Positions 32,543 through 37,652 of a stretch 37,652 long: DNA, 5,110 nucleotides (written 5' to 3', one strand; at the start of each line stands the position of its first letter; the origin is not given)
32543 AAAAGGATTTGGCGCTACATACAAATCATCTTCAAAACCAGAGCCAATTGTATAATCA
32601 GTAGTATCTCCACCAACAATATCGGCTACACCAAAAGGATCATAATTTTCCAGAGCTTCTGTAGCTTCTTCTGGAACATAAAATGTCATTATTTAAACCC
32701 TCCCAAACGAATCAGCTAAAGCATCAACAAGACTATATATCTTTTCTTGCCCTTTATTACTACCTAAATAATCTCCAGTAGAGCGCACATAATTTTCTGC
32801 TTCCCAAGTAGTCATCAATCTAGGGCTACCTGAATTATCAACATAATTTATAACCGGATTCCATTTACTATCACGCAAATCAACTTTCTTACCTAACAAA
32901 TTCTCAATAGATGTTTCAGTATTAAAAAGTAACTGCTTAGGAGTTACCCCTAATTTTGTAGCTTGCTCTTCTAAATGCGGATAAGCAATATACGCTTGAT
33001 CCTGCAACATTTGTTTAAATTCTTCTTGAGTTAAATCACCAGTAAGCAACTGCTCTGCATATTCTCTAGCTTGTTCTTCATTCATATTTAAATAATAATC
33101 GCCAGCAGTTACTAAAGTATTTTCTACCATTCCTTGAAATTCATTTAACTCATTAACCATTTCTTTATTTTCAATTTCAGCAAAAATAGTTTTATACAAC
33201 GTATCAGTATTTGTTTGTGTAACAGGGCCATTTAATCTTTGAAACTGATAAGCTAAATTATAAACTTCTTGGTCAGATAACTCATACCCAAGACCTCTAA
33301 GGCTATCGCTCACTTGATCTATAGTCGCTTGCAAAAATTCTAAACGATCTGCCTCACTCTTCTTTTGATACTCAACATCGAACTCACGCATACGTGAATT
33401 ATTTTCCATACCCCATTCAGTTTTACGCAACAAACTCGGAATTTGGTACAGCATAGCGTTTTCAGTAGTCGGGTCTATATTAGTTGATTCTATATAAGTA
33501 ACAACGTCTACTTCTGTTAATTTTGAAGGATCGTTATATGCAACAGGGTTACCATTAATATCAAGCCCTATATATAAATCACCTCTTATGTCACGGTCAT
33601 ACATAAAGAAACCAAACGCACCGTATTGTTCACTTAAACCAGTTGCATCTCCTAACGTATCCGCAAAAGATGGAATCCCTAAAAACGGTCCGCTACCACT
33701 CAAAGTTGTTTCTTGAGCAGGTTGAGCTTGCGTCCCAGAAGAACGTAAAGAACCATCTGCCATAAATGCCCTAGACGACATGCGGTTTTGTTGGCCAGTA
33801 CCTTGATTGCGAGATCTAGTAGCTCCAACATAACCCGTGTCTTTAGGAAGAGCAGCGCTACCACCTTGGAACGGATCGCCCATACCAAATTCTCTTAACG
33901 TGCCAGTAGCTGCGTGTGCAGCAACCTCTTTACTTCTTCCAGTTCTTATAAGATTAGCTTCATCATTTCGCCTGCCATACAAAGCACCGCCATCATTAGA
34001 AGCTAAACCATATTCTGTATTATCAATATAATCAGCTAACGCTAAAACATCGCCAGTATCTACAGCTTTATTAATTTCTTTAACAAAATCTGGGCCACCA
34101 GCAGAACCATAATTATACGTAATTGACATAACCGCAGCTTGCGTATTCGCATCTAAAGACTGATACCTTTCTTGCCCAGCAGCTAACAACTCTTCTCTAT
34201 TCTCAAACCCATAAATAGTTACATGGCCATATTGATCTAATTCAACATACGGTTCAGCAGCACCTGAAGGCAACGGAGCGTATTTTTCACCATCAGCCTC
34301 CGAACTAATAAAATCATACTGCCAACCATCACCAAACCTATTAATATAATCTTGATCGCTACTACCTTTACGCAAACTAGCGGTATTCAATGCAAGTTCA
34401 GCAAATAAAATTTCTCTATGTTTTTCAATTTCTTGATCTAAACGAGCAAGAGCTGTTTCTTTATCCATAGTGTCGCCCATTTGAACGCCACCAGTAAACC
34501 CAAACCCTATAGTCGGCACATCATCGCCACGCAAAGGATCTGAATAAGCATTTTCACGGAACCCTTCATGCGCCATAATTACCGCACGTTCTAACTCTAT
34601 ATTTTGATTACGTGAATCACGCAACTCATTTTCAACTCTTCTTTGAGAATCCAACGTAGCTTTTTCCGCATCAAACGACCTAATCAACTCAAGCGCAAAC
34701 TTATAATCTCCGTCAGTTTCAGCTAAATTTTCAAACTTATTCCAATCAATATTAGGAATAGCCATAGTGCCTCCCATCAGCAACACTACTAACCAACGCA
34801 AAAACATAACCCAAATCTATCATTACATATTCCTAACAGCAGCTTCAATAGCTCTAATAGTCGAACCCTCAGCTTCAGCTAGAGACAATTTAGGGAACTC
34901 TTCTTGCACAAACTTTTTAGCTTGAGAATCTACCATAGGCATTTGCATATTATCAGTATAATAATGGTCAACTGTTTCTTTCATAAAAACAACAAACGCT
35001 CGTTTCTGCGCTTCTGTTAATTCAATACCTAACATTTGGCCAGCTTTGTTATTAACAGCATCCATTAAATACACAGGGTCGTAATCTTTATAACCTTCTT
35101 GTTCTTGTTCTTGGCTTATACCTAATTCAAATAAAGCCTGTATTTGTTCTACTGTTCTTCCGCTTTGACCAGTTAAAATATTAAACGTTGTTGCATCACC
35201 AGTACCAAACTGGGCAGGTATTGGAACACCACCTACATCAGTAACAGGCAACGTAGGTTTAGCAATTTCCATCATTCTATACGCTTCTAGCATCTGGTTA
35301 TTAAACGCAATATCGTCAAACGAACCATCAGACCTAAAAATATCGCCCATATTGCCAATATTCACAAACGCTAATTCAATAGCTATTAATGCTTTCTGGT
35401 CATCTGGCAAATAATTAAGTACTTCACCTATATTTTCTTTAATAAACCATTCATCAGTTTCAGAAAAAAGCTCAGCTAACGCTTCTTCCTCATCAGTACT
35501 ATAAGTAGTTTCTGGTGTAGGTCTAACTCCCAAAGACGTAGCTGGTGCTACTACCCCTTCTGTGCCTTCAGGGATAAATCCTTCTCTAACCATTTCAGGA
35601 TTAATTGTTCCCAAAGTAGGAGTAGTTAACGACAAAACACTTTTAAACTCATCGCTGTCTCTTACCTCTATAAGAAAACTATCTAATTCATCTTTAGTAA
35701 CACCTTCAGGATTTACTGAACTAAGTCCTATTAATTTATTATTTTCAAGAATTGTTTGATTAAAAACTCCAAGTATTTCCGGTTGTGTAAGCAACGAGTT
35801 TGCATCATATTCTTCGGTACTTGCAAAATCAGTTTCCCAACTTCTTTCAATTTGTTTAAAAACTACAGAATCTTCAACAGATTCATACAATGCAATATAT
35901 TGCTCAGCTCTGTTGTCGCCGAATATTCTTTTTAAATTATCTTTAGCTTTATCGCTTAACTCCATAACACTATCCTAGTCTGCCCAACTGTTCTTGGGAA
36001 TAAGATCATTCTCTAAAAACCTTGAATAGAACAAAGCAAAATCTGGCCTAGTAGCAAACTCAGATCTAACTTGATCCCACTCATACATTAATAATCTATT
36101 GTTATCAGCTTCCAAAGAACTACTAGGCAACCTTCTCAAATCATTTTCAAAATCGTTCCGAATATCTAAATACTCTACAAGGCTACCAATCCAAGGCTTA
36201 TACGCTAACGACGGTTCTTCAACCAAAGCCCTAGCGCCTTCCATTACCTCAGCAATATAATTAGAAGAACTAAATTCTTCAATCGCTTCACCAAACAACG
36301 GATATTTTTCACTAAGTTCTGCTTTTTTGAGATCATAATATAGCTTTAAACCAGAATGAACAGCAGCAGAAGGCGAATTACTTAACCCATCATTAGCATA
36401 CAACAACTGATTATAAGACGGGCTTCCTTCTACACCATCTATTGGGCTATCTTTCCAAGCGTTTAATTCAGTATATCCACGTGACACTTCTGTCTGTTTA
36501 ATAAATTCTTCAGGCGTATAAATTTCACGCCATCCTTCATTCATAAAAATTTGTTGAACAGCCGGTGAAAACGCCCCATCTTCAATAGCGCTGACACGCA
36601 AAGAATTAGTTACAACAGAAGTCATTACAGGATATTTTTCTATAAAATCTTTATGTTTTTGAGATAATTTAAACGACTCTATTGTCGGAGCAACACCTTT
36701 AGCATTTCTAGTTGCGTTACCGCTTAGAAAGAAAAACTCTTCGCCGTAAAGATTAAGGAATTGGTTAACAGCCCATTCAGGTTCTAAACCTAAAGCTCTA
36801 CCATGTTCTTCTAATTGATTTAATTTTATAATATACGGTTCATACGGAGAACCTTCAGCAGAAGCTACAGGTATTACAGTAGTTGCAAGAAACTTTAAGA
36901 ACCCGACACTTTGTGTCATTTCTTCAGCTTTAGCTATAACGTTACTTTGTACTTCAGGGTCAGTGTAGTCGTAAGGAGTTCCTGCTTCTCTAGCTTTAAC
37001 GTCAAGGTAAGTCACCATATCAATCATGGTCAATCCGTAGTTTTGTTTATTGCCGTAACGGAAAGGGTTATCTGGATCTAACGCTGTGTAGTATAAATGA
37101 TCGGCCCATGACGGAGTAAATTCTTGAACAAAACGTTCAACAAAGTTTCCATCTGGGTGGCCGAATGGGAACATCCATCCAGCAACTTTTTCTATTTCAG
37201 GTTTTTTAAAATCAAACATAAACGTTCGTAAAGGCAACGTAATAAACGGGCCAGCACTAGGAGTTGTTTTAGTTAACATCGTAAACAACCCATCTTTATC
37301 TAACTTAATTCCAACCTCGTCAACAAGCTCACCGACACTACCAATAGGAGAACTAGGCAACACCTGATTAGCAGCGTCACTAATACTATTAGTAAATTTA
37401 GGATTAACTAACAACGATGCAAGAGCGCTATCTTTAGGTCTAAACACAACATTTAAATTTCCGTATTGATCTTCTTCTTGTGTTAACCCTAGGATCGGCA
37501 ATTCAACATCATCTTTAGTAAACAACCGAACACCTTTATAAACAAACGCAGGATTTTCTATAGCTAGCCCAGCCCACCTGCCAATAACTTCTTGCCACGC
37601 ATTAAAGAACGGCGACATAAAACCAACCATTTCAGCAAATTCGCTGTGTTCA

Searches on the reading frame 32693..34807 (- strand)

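Call 6: search_protein_families(library=phrogs, proteins=[window:32693-34807:-])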
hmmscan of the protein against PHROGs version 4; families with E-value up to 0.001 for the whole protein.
window:32693-34807:- (704 aa): 4 families
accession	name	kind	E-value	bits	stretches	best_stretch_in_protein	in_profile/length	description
phrog_7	-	lysis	7.5e-14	51.8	1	75-328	560-731/873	endolysin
phrog_6654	-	unknown function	2.6e-09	37.8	1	460-702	185-424/428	-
phrog_10075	-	unknown function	1.5e-08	34.2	1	204-297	925-1015/1205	-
phrog_3572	-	lysis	2.4e-08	33.9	1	210-317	333-432/653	endolysin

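Call 41: search_protein_families(library=pfam, max_evalue=0.01, proteins=[window:32693-34807:-])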
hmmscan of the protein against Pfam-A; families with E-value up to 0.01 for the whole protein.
window:32693-34807:- (704 aa): 1 family
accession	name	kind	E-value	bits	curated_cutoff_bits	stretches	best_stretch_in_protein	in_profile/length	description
PF00959.24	Phage_lysozyme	-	1.4e-10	42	22.3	1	80-132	3-53/125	Phage lysozyme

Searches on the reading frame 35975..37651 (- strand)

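Call 6: search_protein_families(library=phrogs, proteins=[window:35975-37630:-])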
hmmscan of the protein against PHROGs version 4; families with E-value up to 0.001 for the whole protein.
window:35975-37630:- (551 aa): 1 family
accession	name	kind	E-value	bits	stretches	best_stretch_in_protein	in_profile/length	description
phrog_10618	-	unknown function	1.9e-10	39.7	1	240-542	1404-1710/1722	-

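Call 41: search_protein_families(library=pfam, max_evalue=0.01, proteins=[window:35978-37651:-])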
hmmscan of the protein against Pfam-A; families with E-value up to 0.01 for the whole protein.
window:35978-37651:- (558 aa): 0 families
